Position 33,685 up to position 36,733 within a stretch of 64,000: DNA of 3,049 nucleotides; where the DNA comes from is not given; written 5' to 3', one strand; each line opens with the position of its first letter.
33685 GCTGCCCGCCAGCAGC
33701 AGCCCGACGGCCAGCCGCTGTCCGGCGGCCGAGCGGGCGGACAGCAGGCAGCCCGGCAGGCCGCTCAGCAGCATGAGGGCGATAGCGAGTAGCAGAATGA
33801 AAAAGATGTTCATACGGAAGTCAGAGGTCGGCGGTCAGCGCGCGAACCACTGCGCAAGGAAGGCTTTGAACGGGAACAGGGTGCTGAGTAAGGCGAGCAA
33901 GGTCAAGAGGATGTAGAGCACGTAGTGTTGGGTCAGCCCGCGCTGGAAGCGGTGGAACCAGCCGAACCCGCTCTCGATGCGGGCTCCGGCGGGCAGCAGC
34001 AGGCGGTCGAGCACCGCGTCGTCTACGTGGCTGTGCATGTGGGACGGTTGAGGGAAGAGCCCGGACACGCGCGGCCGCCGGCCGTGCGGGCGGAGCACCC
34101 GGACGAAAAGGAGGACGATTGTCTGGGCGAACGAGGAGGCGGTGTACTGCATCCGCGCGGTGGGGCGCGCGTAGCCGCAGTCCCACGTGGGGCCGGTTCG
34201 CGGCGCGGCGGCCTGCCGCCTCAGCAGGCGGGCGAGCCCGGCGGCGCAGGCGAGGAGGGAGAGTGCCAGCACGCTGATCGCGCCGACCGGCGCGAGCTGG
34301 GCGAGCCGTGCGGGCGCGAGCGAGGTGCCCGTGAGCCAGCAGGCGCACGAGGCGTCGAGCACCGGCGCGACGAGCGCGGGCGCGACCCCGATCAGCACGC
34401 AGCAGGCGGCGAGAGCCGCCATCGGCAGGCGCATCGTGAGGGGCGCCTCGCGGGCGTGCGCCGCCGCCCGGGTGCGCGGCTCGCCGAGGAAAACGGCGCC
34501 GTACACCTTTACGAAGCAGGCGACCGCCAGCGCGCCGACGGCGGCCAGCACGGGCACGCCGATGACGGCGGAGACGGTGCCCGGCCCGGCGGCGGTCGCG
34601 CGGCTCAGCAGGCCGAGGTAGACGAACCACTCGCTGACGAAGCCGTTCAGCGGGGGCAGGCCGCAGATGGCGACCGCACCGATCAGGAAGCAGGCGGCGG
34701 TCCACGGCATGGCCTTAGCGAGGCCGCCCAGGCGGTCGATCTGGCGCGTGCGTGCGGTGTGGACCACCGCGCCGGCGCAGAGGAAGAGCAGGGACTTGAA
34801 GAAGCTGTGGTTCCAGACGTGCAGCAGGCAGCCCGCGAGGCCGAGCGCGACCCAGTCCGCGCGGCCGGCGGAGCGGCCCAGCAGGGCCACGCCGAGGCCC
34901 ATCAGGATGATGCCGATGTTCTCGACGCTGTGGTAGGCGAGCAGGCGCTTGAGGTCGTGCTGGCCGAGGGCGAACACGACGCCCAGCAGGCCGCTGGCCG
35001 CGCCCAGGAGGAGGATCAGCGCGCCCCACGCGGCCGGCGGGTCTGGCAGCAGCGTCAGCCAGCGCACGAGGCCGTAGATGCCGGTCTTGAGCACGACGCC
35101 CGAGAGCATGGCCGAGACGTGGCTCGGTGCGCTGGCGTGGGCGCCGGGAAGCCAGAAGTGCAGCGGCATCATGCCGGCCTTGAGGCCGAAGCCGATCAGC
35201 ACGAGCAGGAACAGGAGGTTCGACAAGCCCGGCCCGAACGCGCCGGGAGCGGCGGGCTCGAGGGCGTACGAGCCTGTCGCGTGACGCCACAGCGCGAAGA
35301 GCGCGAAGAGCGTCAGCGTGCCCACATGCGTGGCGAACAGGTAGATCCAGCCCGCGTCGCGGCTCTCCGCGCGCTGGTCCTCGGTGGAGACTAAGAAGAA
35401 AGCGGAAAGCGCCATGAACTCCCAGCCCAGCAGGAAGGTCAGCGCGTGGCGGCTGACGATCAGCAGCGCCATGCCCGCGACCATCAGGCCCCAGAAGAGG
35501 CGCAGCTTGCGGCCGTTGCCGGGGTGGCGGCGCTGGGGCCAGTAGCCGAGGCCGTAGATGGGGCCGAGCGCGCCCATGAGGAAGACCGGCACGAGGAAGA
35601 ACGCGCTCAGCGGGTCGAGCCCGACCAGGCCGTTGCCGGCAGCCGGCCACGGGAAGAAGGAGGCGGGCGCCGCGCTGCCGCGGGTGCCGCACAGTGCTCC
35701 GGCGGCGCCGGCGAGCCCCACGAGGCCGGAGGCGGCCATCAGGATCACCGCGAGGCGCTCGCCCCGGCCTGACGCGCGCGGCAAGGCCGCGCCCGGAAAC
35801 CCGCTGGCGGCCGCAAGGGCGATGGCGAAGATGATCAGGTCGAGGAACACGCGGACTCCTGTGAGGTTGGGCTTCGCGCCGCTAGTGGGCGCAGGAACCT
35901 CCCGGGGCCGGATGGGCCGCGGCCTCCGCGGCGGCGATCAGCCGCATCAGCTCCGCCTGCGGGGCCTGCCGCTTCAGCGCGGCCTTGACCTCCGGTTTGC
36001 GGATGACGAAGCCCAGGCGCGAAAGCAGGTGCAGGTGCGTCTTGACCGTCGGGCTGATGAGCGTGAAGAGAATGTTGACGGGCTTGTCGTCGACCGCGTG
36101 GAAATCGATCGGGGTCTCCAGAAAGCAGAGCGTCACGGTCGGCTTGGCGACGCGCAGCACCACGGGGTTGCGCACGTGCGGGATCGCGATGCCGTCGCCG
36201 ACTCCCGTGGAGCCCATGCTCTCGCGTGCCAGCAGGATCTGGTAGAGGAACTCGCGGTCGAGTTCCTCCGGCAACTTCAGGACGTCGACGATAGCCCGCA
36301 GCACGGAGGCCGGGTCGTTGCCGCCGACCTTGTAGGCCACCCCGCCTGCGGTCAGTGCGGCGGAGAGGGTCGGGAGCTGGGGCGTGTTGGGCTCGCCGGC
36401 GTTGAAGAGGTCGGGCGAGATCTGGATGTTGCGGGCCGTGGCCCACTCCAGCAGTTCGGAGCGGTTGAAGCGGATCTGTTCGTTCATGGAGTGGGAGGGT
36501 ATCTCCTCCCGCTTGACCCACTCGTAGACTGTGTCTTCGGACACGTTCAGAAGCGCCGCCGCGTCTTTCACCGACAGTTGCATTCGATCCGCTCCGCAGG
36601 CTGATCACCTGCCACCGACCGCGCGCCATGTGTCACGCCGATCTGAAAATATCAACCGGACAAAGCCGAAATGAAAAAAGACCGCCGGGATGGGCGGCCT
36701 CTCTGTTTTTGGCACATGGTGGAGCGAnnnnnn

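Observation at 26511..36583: Ehr-type complex-I/hydrogenase-4-like membrane oxidoreductase operon whose 'large subunit' has lost the NiFe cysteines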

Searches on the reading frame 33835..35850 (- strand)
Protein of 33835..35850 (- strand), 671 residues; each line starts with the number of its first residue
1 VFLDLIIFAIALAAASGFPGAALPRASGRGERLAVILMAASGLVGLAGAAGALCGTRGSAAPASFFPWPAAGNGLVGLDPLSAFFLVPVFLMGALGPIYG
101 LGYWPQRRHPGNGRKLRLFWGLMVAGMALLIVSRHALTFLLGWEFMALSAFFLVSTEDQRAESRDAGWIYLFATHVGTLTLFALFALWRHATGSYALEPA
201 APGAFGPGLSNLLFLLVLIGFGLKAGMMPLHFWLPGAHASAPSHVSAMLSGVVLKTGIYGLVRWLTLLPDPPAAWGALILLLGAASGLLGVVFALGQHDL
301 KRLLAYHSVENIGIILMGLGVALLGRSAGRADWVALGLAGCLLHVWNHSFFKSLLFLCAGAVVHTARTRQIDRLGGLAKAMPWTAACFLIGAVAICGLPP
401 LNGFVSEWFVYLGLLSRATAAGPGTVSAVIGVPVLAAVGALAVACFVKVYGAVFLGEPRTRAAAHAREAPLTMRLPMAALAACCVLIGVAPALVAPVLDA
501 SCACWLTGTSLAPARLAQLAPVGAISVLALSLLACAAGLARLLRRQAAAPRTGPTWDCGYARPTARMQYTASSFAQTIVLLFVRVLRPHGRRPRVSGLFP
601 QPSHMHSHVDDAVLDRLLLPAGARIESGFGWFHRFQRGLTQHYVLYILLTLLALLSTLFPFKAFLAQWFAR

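Call 5: search_protein_families(library=pfam, proteins=[window:33835-35850:-], max_evalue=0.01)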
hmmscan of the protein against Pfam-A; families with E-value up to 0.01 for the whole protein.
window:33835-35850:- (671 aa): 2 families
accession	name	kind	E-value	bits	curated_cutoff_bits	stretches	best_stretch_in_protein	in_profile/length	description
PF00361.26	Proton_antipo_M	-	1.2e-54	185.9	21.5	1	134-418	2-279/294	NADH:quinone oxidoreductase/Mrp antiporter, TM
PF00420.29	Oxidored_q2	-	0.003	17.7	26.1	1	121-178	8-65/95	NADH-ubiquinone/plastoquinone oxidoreductase chain 4L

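Call 6: search_protein_families(library=ncbifam, proteins=[window:33835-35850:-], max_evalue=0.01)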
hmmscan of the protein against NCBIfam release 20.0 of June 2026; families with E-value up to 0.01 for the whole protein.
window:33835-35850:- (671 aa): 74 families (the best 25 are shown)
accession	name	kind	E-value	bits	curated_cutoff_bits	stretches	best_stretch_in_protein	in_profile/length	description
NF005086.0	PRK06521.1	equivalog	1.4e-175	585.5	667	1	3-657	5-666/669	hydrogenase 4 subunit B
NF006418.0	PRK08667.1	equivalog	5.1e-129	431.7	794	1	4-655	4-637/644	hydrogenase membrane subunit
NF005958.0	PRK08042.1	equivalog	1.7e-83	281.4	727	1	75-587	70-565/608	formate hydrogenlyase subunit 3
NF006240.0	PRK08376.1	subfamily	1.2e-73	248.8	662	1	78-497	88-498/521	putative monovalent cation/H+ antiporter subunit D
NF006419.0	PRK08668.1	equivalog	1.2e-66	225.8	617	1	117-499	102-475/613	NADH dehydrogenase subunit M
NF009310.0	PRK12668.1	equivalog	4.9e-64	217.2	564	1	75-555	63-483/584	Na(+)/H(+) antiporter subunit D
NF005097.0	PRK06525.1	equivalog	1.7e-61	208.4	430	1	74-486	71-470/480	hydrogenase 4 subunit D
NF009288.0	PRK12648.1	equivalog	1.3e-59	202.2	1104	1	23-547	20-525/954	monovalent cation/H+ antiporter subunit A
TIGR01972.1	NDH_I_M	subfamily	2.4e-59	201.3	263.8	1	76-502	74-479/486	NADH-quinone oxidoreductase subunit M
NF009287.0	PRK12647.1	equivalog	5.9e-59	200.3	937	1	78-549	74-522/773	putative monovalent cation/H+ antiporter subunit A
TIGR00940.1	2a6301s01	subfamily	4.6e-55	187.3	920.45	1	76-501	71-500/793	monovalent cation:proton antiporter subunit A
NF005044.0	PRK06458.1-4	equivalog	1.3e-53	182.6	610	1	74-509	68-498/531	hydrogenase 4 subunit F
NF009285.0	PRK12645.1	equivalog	3.3e-51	174.5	1028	1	77-497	75-499/804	Na+/H+ antiporter subunit A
NF005141.0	PRK06590.1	equivalog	1.2e-49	169.8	556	1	59-659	56-610/615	NADH-quinone oxidoreductase subunit L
NF009290.0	PRK12650.1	equivalog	1.3e-49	168.9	980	1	30-547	29-524/966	DUF4040 family protein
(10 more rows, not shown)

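Call 47: search_solved_structures(query=window:33835-35850:-, max_evalue=1e-10, show_alignments=2)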
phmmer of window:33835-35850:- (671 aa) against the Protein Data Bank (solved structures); distinct sequences matched with E-value up to 1e-10: 88 (the best 60 are shown).
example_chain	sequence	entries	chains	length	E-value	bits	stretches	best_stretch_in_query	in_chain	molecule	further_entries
7z0s_C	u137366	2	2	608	1.8e-73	251.3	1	43-587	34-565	Formate hydrogenlyase subunit 3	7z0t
6cfw_H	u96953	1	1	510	2.6e-51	178.1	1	51-495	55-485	Monovalent cation/H+ antiporter subunit D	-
6z16_A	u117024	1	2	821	2.6e-37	131.8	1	78-497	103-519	Multisubunit Na+/H+ antiporter, A subunit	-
7qru_D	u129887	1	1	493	2e-36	128.8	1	119-491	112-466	Na+/H+ antiporter subunit D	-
7qru_A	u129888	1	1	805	3.2e-36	128.2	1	65-498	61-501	Na+/H+ antiporter subunit A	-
6u8y_X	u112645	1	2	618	1.8e-35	125.7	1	119-499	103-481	NADH dehydrogenase subunit M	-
8e9g_L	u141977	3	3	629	3.3e-34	121.5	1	10-555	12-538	NADH-quinone oxidoreductase, L subunit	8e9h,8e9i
6hum_D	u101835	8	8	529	8.3e-31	110.3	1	55-532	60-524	NAD(P)H-quinone oxidoreductase chain 4 1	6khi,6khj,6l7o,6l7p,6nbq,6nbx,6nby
9ti4_l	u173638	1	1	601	1.3e-30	109.7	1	82-489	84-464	NADH-ubiquinone oxidoreductase chain 5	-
9cwt_l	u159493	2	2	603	1.3e-30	109.7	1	82-489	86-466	NADH-ubiquinone oxidoreductase chain 5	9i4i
5xtc_l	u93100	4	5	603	1.3e-30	109.6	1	82-489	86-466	NADH-ubiquinone oxidoreductase chain 5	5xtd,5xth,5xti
4he8_L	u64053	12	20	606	5.5e-30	107.6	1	35-498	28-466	NADH-quinone oxidoreductase subunit 12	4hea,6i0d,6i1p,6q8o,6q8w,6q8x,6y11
6hum_F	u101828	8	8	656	6.7e-29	104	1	55-489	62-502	NADH dehydrogenase subunit 5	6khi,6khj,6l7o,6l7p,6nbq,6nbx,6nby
5lnk_L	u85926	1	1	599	1.8e-28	102.6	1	86-411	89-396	Mitochondrial complex I, ND5 subunit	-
6q9b_D5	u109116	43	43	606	2e-28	102.4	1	86-411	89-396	NADH-ubiquinone oxidoreductase chain 5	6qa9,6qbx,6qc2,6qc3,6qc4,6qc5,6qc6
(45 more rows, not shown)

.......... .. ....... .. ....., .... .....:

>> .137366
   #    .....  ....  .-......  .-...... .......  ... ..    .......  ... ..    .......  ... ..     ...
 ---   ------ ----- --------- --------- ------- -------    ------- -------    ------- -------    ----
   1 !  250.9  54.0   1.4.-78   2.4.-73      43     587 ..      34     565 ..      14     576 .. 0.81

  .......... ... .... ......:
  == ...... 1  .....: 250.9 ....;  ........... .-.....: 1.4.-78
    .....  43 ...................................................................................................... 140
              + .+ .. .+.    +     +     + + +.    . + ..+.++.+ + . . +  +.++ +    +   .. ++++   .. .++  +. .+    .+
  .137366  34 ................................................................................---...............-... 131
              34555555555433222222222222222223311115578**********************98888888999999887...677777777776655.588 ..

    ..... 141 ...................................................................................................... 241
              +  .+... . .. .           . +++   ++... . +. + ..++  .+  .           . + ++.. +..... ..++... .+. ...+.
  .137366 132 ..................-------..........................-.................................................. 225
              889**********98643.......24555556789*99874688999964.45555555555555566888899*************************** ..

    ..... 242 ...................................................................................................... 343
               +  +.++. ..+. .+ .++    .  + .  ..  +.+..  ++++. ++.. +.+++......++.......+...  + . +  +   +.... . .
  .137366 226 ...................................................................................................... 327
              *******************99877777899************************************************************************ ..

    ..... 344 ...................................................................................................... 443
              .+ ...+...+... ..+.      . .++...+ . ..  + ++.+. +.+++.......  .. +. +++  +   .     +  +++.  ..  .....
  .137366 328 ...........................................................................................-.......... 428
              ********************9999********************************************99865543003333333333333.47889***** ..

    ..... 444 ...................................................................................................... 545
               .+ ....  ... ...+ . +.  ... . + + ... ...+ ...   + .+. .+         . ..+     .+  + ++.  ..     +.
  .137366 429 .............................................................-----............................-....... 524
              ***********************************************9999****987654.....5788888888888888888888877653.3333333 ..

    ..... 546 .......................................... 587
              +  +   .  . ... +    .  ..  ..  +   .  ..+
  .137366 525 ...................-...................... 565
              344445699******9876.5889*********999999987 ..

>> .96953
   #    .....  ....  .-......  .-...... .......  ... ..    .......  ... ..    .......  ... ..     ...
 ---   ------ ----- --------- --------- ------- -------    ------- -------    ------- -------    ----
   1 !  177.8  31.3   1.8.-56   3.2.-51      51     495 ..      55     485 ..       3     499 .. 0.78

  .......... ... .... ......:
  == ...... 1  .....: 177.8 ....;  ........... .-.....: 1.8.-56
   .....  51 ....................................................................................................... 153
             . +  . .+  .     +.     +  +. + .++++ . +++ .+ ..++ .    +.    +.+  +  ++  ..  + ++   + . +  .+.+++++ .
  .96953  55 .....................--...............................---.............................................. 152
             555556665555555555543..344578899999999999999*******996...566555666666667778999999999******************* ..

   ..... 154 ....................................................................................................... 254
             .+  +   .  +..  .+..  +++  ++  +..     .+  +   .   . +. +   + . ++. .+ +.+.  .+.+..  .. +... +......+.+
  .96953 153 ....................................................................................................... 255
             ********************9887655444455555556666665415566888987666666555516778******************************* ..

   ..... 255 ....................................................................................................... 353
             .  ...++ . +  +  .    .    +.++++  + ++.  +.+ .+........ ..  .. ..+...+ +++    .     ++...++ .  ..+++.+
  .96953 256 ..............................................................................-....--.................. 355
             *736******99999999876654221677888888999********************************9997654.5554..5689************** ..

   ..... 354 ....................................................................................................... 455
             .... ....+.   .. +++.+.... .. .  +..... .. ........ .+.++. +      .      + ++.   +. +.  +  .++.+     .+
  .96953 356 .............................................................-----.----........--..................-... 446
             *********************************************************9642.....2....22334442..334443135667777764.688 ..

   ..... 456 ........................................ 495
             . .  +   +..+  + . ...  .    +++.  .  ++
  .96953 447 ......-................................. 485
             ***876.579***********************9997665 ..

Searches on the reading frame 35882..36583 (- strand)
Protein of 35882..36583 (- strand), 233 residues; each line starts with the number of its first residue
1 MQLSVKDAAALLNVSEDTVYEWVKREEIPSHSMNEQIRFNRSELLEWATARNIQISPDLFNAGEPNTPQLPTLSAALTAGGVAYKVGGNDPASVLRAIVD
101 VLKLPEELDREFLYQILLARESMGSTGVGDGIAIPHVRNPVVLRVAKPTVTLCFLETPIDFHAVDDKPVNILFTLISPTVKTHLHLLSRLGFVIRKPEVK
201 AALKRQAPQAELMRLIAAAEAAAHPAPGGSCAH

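Call 5: search_protein_families(library=pfam, proteins=[window:35882-36583:-], max_evalue=0.01)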
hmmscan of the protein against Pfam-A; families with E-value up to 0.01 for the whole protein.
window:35882-36583:- (233 aa): 6 families
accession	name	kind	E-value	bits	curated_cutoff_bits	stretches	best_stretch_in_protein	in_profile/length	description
PF00359.27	PTS_EIIA_2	-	4.6e-24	85.5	27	1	85-217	11-142/144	Phosphoenolpyruvate-dependent sugar phosphotransferase system, EIIA 2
PF12728.13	HTH_17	-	5.1e-15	55.9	27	1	3-51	2-50/51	Helix-turn-helix domain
PF13518.12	HTH_28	-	1.3e-05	25.7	25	1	3-27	13-37/52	Helix-turn-helix domain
PF13384.12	HTH_23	-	3.9e-05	23.8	24.6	1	3-25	18-40/50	Homeodomain-like domain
PF13551.12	HTH_29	-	0.00037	21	28.1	1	4-25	13-35/64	Winged helix-turn helix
PF13542.12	HTH_Tnp_ISL3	-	0.0014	18.5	27.4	1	3-25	27-49/51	Helix-turn-helix domain of transposase family ISL3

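Call 6: search_protein_families(library=ncbifam, proteins=[window:35882-36583:-], max_evalue=0.01)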
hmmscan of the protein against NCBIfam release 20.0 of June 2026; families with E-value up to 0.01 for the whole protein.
window:35882-36583:- (233 aa): 11 families
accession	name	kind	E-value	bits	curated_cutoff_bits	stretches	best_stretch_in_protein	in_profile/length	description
TIGR01419.1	nitro_reg_IIA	equivalog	3.9e-20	72.2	138.7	1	92-215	21-142/145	PTS IIA-like nitrogen regulatory protein PtsN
NF008145.0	PRK10896.1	equivalog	1.9e-19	69.9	221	1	103-220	40-157/161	PTS IIA-like nitrogen regulatory protein PtsN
TIGR00848.1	fruA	subfamily_domain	1.6e-17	63.6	103.5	1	94-202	19-128/129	fructose PTS transporter subunit IIA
NF007389.0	PRK09913.1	equivalog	3.2e-15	56.4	151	1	75-216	2-142/148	PTS fructose transporter subunit IIA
TIGR01764.1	excise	domain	6.6e-13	48.8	28.8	1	3-49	2-48/49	excisionase family DNA-binding protein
NF047737.1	antiphage_MADS1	equivalog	1.5e-12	47.6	80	1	3-47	4-48/49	methylation-associated defense system helix-turn-helix domain-containing protein MAD1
NF007293.0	PRK09765.1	equivalog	1.1e-08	34.1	763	1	111-218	43-151/639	PTS 2-O-a-mannosyl-D-glycerate transporter subunit IIABC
NF008319.0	PRK11109.1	equivalog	2.3e-06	27.2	302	1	116-219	42-142/376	fused PTS fructose transporter subunit IIA/HPr protein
NF011663.0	PRK15083.1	subfamily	2.9e-05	22.3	589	1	115-219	534-637/639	PTS mannitol transporter subunit IICBA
NF007694.0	PRK10372.1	equivalog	3.8e-05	23.9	187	1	96-185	27-115/154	PTS ascorbate transporter subunit IIA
NF046037.1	carphisopro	domain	3.9e-05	23.8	38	1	5-33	11-39/54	carph-isopro domain-containing protein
